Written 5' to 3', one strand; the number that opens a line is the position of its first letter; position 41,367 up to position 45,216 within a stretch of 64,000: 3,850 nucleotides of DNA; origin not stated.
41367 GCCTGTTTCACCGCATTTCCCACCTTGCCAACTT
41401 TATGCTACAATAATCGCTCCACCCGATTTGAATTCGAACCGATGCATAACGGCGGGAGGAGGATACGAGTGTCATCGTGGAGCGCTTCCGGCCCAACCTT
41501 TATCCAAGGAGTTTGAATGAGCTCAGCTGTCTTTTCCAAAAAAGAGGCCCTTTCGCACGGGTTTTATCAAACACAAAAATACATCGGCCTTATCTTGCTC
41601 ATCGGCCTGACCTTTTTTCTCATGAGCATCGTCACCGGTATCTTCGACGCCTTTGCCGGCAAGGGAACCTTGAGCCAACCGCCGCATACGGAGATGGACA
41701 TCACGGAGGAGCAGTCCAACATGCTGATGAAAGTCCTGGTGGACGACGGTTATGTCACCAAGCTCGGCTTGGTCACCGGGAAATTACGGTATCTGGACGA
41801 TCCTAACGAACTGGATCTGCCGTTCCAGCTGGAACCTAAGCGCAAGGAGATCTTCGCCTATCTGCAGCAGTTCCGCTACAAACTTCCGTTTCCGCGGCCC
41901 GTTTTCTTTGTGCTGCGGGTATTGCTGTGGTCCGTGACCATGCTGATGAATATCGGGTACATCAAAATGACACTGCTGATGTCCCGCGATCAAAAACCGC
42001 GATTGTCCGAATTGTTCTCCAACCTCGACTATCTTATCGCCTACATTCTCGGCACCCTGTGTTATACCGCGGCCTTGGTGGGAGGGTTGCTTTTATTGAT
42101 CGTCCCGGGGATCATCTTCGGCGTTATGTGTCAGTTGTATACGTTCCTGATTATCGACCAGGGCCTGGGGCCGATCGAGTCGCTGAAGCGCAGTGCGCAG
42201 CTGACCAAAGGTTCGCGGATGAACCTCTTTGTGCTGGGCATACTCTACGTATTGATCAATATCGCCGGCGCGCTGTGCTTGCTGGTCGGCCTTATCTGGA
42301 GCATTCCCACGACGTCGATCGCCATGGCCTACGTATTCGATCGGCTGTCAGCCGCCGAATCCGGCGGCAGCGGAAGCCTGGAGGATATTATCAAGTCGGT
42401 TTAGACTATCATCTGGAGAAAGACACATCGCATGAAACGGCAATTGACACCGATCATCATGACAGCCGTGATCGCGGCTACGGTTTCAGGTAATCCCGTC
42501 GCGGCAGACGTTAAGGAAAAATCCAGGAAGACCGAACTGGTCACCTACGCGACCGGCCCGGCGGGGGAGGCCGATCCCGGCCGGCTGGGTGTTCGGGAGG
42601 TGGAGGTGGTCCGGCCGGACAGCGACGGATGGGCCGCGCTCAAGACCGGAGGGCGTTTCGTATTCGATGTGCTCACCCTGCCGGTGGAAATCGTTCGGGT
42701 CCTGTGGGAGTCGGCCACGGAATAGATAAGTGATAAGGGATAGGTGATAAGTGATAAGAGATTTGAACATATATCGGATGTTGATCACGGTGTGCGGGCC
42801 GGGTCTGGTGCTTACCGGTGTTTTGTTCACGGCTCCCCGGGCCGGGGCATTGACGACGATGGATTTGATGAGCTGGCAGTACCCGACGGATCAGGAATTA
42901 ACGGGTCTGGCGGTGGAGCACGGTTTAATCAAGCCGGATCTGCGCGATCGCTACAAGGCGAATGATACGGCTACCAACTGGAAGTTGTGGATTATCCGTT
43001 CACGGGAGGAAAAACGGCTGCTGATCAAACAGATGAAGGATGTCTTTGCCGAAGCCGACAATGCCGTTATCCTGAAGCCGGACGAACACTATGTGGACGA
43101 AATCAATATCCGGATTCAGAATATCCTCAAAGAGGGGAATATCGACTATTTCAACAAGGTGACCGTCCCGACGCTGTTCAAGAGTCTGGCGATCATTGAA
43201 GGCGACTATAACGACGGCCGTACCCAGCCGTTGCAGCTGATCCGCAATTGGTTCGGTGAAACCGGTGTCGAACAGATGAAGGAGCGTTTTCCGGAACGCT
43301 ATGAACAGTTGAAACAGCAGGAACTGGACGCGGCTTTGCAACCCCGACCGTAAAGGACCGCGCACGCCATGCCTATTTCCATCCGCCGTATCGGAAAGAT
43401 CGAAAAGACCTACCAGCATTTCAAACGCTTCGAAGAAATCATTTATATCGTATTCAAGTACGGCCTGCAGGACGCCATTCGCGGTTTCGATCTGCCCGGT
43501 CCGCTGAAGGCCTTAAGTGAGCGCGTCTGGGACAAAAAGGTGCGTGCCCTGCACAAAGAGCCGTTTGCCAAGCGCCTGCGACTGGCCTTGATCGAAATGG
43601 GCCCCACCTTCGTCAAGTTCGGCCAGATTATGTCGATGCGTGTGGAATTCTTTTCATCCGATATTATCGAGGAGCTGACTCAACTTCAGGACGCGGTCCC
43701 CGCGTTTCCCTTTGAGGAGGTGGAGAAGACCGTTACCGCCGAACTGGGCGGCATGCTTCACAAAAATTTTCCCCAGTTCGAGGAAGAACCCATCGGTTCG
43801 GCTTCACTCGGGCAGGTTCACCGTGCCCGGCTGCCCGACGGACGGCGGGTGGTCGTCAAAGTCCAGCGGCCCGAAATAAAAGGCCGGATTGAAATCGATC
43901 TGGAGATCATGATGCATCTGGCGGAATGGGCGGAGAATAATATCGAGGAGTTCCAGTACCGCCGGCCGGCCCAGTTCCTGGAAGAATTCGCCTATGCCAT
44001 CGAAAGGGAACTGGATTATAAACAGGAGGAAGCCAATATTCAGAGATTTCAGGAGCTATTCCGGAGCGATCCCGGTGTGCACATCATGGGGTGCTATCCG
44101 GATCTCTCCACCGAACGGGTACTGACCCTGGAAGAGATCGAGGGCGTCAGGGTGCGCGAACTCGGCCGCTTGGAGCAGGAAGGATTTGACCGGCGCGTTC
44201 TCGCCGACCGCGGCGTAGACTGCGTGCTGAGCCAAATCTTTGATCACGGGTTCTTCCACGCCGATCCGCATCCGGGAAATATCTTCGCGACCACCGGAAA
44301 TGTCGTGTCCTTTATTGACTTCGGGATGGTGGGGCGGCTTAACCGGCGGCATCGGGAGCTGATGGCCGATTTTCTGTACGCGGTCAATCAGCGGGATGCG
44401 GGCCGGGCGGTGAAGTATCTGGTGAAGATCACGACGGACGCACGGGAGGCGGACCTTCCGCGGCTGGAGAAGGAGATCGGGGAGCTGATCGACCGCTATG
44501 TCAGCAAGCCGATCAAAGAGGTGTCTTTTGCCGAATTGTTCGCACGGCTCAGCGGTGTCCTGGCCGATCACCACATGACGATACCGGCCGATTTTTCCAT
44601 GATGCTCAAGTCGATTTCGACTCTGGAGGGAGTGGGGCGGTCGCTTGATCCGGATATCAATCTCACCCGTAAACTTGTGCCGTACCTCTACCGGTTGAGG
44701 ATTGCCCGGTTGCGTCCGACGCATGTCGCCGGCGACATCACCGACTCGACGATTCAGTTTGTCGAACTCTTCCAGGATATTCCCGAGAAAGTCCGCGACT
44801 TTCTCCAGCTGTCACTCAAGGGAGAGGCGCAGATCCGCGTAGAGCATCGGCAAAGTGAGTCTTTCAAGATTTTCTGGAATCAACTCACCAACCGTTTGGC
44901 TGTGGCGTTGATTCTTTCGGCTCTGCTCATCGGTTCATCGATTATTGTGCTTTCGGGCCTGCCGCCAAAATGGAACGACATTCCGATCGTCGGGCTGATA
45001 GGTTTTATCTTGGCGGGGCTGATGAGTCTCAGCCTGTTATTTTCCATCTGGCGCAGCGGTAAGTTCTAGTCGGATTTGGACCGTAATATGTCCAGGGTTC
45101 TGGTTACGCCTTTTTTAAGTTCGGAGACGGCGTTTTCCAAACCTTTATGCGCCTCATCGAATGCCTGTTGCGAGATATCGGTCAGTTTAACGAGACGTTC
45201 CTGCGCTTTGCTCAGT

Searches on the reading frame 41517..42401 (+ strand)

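Call 10: search_protein_families(library=pfam, proteins=[window:41517-42401:+], max_evalue=0.001)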
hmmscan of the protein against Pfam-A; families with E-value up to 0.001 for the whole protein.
window:41517-42401:+ (295 aa): 1 family
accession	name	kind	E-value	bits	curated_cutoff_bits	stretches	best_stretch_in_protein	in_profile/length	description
PF06161.16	DUF975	-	0.00059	20.2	34.8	0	182-276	145-238/243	Protein of unknown function (DUF975)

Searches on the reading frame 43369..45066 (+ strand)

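Call 10: search_protein_families(library=pfam, proteins=[window:43369-45066:+], max_evalue=0.001)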
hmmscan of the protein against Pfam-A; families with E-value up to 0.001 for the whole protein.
window:43369-45066:+ (566 aa): 2 families
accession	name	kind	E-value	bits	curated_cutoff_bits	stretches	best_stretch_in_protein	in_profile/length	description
PF03109.22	ABC1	-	2.8e-73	246.5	22.9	1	105-350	1-243/244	ABC1 atypical kinase-like domain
PF01636.29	APH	-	5e-05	23.6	23.2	1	270-322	147-198/239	Phosphotransferase enzyme family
